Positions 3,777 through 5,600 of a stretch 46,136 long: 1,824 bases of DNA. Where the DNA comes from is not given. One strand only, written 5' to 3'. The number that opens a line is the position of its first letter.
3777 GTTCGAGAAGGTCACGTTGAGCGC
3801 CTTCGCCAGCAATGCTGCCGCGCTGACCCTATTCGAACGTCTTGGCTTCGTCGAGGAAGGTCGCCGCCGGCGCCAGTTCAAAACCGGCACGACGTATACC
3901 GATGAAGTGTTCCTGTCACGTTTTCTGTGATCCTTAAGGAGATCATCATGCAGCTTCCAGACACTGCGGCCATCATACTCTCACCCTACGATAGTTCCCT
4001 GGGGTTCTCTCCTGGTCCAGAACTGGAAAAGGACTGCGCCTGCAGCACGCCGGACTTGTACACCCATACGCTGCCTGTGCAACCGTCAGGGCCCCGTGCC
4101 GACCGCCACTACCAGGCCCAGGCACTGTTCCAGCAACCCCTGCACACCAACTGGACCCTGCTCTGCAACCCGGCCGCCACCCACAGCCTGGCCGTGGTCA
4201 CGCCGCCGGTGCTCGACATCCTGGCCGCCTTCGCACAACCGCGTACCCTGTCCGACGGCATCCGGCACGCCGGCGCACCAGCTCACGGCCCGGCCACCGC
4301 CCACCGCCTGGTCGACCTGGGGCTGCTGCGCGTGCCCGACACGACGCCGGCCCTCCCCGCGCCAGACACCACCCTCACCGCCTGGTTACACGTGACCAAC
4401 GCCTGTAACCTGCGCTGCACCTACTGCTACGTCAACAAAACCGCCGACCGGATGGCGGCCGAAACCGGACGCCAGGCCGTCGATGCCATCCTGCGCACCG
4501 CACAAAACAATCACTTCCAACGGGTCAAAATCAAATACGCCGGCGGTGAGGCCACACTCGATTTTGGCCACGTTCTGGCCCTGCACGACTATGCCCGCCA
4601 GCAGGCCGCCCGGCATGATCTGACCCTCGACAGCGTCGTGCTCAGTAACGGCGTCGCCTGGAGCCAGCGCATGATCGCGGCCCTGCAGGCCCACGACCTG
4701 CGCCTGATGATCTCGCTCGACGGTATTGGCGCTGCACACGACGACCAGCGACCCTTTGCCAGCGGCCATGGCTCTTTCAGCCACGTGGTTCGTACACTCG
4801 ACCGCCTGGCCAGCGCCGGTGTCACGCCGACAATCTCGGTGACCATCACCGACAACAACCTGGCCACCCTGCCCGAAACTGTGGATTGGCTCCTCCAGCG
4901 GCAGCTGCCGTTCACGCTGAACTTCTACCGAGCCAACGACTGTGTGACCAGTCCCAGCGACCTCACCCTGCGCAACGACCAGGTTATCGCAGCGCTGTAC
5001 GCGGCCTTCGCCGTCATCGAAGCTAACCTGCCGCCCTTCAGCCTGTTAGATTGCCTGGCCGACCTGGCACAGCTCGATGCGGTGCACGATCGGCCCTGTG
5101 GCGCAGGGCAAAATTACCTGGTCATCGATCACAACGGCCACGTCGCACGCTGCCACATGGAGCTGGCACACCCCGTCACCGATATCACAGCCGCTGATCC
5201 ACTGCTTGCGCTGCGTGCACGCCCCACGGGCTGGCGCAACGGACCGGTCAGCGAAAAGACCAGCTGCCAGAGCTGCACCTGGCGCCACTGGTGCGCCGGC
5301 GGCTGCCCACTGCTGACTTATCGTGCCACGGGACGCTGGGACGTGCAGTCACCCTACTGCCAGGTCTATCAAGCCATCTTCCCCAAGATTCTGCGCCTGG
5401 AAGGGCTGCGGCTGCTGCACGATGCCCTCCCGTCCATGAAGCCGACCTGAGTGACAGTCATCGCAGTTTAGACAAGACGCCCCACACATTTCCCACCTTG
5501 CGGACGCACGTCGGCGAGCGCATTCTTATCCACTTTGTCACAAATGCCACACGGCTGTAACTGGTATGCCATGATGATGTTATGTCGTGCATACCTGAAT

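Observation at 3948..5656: rSAM/SPASM enzyme with 150-aa N-terminal extension but no detectable precursor peptide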

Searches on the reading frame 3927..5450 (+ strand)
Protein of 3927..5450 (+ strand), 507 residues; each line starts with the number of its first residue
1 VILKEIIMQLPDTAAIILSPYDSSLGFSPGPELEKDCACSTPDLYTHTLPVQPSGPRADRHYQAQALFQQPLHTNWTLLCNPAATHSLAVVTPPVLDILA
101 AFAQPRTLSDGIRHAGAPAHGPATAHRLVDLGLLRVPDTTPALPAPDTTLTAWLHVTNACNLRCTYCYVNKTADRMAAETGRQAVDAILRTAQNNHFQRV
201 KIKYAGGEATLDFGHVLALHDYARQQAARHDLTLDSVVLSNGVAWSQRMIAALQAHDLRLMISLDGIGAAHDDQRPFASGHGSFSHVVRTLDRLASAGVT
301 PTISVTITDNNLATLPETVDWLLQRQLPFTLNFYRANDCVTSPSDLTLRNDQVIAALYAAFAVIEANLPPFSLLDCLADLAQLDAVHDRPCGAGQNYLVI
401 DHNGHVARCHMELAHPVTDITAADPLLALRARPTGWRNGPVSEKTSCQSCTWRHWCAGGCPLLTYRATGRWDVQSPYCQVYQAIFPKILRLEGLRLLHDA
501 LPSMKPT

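Call 3: search_protein_families(library=ncbifam, proteins=[window:3948-5450:+], max_evalue=0.01)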
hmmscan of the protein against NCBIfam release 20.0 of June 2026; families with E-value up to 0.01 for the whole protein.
window:3948-5450:+ (500 aa): 74 families (the best 25 are shown)
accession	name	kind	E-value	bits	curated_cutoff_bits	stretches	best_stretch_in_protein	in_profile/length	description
NF047865.1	rSAM_PapB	equivalog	3.6e-43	148.1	340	1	147-463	7-326/330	PapB family radical SAM/SPASM ranthipeptide maturase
TIGR04064.1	rSAM_nif11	equivalog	2.8e-37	128.5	518.7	2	142-290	77-227/459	nif11-like peptide radical SAM maturase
TIGR03906.1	quino_hemo_SAM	equivalog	8.5e-36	123.6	453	1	83-462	27-423/467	quinohemoprotein amine dehydrogenase maturation protein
NF041298.1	rSAM_mat_DynA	equivalog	8.8e-34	117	450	1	147-481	5-349/356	dynobactin maturation radical SAM/SPASM protein DynA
TIGR03974.1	rSAM_six_Cys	equivalog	8.7e-29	100.7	425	1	146-463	100-426/451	thioether cross-link-forming SCIFF peptide maturase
TIGR03978.1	rSAM_paired_1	equivalog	6.8e-26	91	370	1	149-313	89-255/466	His-Xaa-Ser system radical SAM maturase HxsB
TIGR04463.1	rSAM_vs_C_rich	equivalog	6.7e-25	87.7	525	1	148-455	87-396/438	TIGR04463 family radical SAM/SPASM RiPP maturase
TIGR03942.1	sulfatase_rSAM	equivalog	1.1e-24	87.2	349.45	2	150-315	8-176/363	anaerobic sulfatase maturase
TIGR04280.1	geopep_mat_rSAM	hypoth_equivalog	2.2e-24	86.2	400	1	143-484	84-423/428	geopeptide radical SAM maturase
TIGR04163.1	rSAM_cobopep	equivalog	6.1e-23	81.3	375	1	144-484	65-418/428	peptide-modifying radical SAM enzyme CbpB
NF038107.1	rSAM_NF038107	equivalog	6.7e-23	81.2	600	1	143-320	85-268/444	Cys-every-fifth radical SAM/SPASM peptide maturase CefB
TIGR04115.1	rSAM_Cxxx_rpt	equivalog_domain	1.5e-22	80.6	350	1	147-402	6-269/359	radical SAM peptide maturase, CXXX-repeat target family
TIGR04068.1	rSAM_ocin_clost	equivalog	7.9e-22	77.8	500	1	147-288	88-233/462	Cys-rich peptide radical SAM maturase CcpM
NF040492.1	not_ScfB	exception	1.4e-21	77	855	2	147-290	99-245/450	ScfB-related radical SAM/SPASM orphan maturase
NF041707.1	rSAM_YhhB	equivalog_domain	1.9e-21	76.4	445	1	144-477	3-357/369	cyclophane-forming radical SAM/SPASM peptide maturase YhhB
TIGR03962.1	mycofact_rSAM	equivalog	5.7e-15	55.3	265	1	146-471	16-331/339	mycofactocin radical SAM maturase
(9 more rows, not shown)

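Call 4: search_protein_families(library=pfam, proteins=[window:3948-5450:+], max_evalue=0.01)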
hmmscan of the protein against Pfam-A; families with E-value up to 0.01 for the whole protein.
window:3948-5450:+ (500 aa): 2 families
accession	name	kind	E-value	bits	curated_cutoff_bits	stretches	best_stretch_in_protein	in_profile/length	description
PF04055.27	Radical_SAM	-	1.7e-13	51.5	29.5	1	149-315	3-166/166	Radical SAM superfamily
PF13353.11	Fer4_12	-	5.5e-05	23.9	22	1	150-240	12-96/137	4Fe-4S single cluster domain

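Call 5: find_encoding_contigs(protein=window:3927-5450:+, flank=10000, max_places=6)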
Protein window:3927-5450:+ (507 aa): no gene with exactly this product is on record in the collection.

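Call 6: find_homologous_proteins(query=window:3948-5447:+, max_evalue=0.00001)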
Query window:3948-5447:+ (500 aa): 2733 proteins with E <= 0.00001 among 8000 candidates; the best 120 are listed.
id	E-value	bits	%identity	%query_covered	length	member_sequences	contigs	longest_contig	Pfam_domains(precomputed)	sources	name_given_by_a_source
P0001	0.0e+0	1158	100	100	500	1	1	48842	PF04055.28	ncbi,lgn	-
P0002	5.8e-269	911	81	98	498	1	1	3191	PF04055.28,PF13353.12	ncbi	-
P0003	1.6e-248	844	75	96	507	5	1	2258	PF04055.28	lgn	-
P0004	5.6e-246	835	74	99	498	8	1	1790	PF04055.28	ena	-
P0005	7.2e-207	706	69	93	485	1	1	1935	PF04055.28,PF13353.12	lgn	-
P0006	7.1e-168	578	55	96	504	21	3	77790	PF04055.28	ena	-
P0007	7.0e-163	561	56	93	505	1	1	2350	PF04055.28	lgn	-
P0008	1.5e-162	560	59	87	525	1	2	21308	PF04055.28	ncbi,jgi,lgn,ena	-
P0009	3.2e-161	556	57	93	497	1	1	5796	PF04055.28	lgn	-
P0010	5.3e-161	555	55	93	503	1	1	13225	PF04055.28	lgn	-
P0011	1.2e-158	547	59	83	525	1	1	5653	PF04055.28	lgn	-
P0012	7.5e-158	545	53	93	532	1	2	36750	PF04055.28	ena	-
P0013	5.3e-157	542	54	93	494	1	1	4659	PF04055.28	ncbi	ncbi:MAG: radical SAM protein [Roseiflexaceae bacterium]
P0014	6.9e-157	541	56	89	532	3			PF04055.28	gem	-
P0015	1.7e-156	540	56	86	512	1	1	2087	PF04055.28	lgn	-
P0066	1.5e-146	507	52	91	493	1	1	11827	PF04055.28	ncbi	-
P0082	8.0e-145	502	51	89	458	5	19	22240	PF04055.28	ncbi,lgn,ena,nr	ncbi:MAG: radical SAM protein [Anaerolineales bacterium]|nr:radical SAM protein [Anaerolineales bact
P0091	4.8e-143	496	54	82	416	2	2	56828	PF04055.28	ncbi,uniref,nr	ncbi:radical SAM/SPASM domain-containing protein [Chloroflexus sp.]|uniref:radical SAM/SPASM domain-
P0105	8.9e-141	488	48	91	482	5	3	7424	PF04055.28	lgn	-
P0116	1.2e-139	485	51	93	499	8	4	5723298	PF04055.28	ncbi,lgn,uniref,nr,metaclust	ncbi:radical SAM/SPASM domain-containing protein [Roseiflexus castenholzii]|uniref:Radical SAM domai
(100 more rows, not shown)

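Call 7: find_encoding_contigs(protein=P0001, flank=10000, max_places=4)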
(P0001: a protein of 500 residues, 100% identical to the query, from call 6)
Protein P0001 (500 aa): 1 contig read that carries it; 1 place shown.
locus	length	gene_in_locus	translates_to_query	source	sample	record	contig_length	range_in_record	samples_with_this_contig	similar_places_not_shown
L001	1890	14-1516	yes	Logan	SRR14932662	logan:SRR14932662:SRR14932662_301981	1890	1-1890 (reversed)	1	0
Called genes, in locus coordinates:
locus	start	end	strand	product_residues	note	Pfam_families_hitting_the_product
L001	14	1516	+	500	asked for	PF04055:Radical_SAM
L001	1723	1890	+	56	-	?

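Call 8: find_encoding_contigs(protein=P0116, flank=10000, max_places=3)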
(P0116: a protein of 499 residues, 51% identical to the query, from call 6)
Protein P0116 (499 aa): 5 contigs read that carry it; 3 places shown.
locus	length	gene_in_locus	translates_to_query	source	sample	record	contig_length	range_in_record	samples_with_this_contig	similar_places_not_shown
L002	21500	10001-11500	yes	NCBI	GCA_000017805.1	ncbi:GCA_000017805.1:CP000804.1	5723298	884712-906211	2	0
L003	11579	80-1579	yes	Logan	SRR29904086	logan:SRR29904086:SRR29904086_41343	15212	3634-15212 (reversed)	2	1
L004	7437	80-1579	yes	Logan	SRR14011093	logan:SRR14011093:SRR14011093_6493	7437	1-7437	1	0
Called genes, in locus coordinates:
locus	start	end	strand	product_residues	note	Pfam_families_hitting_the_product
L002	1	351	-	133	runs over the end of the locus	PF13581:HATPase_c_2, PF02518:HATPase_c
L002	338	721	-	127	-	PF01740:STAS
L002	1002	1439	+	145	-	PF00293:NUDIX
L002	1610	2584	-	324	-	PF00480:ROK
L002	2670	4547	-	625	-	-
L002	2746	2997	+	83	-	-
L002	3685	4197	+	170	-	-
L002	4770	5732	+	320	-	PF00890:FAD_binding_2 (faint), PF01946:Thi4 (faint), PF03486:HI0933_like (faint), PF07992:Pyr_redox_2, PF13450:NAD_binding_8 (faint), PF13738:Pyr_redox_3, PF00070:Pyr_redox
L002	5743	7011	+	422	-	PF03453:MoeA_N, PF00994:MoCF_biosynth, PF03454:MoeA_C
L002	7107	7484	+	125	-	-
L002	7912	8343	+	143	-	PF20042:DUF6444 (weak)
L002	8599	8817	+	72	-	PF00932:LTD (weak)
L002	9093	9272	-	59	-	-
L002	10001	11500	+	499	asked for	PF04055:Radical_SAM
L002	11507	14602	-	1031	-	PF13191:AAA_16, PF13424:TPR_12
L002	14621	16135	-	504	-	-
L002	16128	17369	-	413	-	-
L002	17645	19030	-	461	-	PF00486:Trans_reg_C (faint)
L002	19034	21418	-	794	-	-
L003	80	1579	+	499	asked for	PF04055:Radical_SAM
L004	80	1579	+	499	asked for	PF04055:Radical_SAM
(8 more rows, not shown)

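Call 11: find_related_loci(query=A1, collection=genome_contigs, flank=10000)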
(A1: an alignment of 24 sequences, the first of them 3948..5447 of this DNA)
Query A1 (500 aa) in genome_contigs; peptide patterns used: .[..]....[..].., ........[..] (x = any residue, [..] = any of these).
600 stretches matched a pattern (row limit reached: there are more); 508 encode a relative of the query (tblastn E <= 1e-3); the best 80 are kept; 80 distinct loci.
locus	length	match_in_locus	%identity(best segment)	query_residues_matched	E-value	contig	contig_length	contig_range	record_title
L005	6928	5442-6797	50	27-481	1e-144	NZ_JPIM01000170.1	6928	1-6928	Chloroflexus sp. MS-G contig00170, whole genome shotgun sequence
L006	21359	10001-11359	49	26-479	2e-143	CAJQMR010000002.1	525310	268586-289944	MAG: uncultured Anaerolineae bacterium isolate 10_20180412_Bin_Bin_103_1 genome assembly, contig: c_000005862348, whole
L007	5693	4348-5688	51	26-469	4e-140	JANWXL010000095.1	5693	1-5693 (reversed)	MAG: Roseiflexus sp. isolate SKYG45 k141_551578, whole genome shotgun sequence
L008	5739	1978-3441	44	5-493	4e-127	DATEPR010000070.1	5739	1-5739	MAG TPA_asm: Pseudonocardiaceae bacterium isolate SMAG_U9026 k141_1046934, whole genome shotgun sequence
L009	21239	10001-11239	47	92-490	6e-122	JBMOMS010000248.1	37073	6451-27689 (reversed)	MAG: Chloroflexota bacterium isolate Betzabe_MAG056 MAG056_248, whole genome shotgun sequence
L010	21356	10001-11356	45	29-479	1e-117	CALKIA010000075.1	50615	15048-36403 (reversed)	MAG TPA_asm: uncultured Chloroflexi bacterium isolate SRR5576005_bin.115_CONCOCT_v1.1_MAG genome assembly, contig: ERZ79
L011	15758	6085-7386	43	60-498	8e-115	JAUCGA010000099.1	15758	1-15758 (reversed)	Anaerolineales bacterium HSG25 NODE_197_length_15758, whole genome shotgun sequence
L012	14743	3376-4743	42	28-490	6e-113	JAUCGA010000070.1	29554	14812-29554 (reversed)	Anaerolineales bacterium HSG25 NODE_109_length_29554, whole genome shotgun sequence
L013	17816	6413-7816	39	29-498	8e-113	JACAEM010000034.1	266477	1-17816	MAG: Chloroflexota bacterium isolate L.E.CH.17 k119_2001548, whole genome shotgun sequence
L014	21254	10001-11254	42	76-490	5e-112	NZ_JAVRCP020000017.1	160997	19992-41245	MAG: Nostoc sp. DedVER02 Nostoc_sp_DedVER02_17, whole genome shotgun sequence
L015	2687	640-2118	42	7-493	9e-117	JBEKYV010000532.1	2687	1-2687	MAG: Solirubrobacteraceae bacterium isolate SPRUCE 683 SPRUCE_683_532, whole genome shotgun sequence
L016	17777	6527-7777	42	76-490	7e-110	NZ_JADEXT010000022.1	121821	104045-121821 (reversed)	Nostoc sp. LEGE 12447 NODE_41_length_1, whole genome shotgun sequence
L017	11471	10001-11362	43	26-479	3e-110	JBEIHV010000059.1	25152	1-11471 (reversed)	MAG: Caldilineaceae bacterium isolate Sample-102-S76-bin-44 Sample_102_S76-bin_44-k141_3032086, whole genome shotgun seq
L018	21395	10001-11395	42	24-490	1e-109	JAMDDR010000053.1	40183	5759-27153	MAG: Chloroflexota bacterium isolate FK_Sedi_B_Bin.13 NODE_2714_length_40183_cov_3.18192, whole genome shotgun sequence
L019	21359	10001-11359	38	29-490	2e-105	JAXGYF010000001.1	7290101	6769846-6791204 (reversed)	MAG: Candidatus Vecturithrix sp. isolate AnMBR.bin507 bin507_1, whole genome shotgun sequence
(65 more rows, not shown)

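Call 18: search_protein_families(library=padloc, proteins=[window:3948-5450:+], max_evalue=0.01)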
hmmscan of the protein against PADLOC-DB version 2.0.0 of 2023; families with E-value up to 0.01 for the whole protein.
window:3948-5450:+ (500 aa): 2 families
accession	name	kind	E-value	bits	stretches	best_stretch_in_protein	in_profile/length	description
PDLC02903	pVip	-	1.8e-13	48.6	1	147-305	4-150/257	Viperins not associated with kinases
PDLC02904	pVip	-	1.7e-10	38.9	1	147-306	7-155/262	Viperins associated with kinases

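Call 27: predict_structure(alignment_id=A2)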
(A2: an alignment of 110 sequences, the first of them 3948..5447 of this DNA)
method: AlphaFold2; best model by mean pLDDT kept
length: 500 residues; sequences in the alignment: 110
mean_pLDDT: 90.9   pTM: 0.91
mean pLDDT of the five models: 90.9, 90.7, 90.4, 89.5, 87.4
residues with pLDDT >= 90: 373; 70-90: 94; 50-70: 27; < 50: 6
segments of 3 or more residues with pLDDT < 50: none
pLDDT, mean of each block of 10 residues (from residue 1): 76 87 68 60 62 95 94 93 97 98 97 96 95 86 95 86 88 98 98 93 84 98 97 94 97 96 95 95 98 96 96 98 91 79 95 98 92 85 90 96 92 98 86 92 91 90 92 96 96 79
secondary structure, 60 per line:
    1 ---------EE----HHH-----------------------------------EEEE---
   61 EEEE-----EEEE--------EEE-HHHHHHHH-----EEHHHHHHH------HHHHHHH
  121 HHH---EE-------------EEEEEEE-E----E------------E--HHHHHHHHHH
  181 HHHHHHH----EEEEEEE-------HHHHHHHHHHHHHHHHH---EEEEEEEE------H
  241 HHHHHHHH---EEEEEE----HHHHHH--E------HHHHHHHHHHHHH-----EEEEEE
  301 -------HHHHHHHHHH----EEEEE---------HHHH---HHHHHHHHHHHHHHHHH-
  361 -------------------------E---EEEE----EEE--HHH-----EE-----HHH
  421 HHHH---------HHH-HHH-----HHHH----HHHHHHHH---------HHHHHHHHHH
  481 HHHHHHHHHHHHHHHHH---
elements in order: E54-57 E61-64 E70-73 E82-84 H86-93 H101-107 H114-123 E142-148 H171-187 E192-198 H206-222 E226-233 H240-248 E252-257 H262-267 H277-289 E295-300 H308-317 E322-326 H336-339 H343-359 E390-393 E398-400 H418-424 H446-449 H454-461 H471-497

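Call 30: search_solved_structures(query=A2, max_evalue=0.001, show_alignments=2)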
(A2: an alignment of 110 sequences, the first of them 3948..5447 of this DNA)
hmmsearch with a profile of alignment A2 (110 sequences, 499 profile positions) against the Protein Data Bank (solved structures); distinct sequences matched with E-value up to 0.001: 7.
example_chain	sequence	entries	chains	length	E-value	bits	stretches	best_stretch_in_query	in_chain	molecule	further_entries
5wgg_A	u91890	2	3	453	6.3e-34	120.7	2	76-281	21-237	Radical SAM domain protein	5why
4k37_A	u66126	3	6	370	3.1e-18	68.9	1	153-323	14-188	Anaerobic sulfatase-maturating enzyme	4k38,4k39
4k36_A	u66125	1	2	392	3.2e-18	68.8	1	153-323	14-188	Anaerobic sulfatase-maturating enzyme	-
6efn_A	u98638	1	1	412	3e-14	55.8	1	144-314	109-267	Sporulation killing factor maturation protein SkfB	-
9gm3_A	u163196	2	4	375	4.8e-14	55.1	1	143-291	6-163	ChlB radical SAM domain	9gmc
8vpo_A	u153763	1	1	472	7.5e-10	41.2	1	79-293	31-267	Radical SAM core domain-containing protein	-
7tol_A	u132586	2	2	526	4.1e-05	25.6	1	138-263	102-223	glycerol dibiphytanyl glycerol tetraether - macrocyclic archaeol synthase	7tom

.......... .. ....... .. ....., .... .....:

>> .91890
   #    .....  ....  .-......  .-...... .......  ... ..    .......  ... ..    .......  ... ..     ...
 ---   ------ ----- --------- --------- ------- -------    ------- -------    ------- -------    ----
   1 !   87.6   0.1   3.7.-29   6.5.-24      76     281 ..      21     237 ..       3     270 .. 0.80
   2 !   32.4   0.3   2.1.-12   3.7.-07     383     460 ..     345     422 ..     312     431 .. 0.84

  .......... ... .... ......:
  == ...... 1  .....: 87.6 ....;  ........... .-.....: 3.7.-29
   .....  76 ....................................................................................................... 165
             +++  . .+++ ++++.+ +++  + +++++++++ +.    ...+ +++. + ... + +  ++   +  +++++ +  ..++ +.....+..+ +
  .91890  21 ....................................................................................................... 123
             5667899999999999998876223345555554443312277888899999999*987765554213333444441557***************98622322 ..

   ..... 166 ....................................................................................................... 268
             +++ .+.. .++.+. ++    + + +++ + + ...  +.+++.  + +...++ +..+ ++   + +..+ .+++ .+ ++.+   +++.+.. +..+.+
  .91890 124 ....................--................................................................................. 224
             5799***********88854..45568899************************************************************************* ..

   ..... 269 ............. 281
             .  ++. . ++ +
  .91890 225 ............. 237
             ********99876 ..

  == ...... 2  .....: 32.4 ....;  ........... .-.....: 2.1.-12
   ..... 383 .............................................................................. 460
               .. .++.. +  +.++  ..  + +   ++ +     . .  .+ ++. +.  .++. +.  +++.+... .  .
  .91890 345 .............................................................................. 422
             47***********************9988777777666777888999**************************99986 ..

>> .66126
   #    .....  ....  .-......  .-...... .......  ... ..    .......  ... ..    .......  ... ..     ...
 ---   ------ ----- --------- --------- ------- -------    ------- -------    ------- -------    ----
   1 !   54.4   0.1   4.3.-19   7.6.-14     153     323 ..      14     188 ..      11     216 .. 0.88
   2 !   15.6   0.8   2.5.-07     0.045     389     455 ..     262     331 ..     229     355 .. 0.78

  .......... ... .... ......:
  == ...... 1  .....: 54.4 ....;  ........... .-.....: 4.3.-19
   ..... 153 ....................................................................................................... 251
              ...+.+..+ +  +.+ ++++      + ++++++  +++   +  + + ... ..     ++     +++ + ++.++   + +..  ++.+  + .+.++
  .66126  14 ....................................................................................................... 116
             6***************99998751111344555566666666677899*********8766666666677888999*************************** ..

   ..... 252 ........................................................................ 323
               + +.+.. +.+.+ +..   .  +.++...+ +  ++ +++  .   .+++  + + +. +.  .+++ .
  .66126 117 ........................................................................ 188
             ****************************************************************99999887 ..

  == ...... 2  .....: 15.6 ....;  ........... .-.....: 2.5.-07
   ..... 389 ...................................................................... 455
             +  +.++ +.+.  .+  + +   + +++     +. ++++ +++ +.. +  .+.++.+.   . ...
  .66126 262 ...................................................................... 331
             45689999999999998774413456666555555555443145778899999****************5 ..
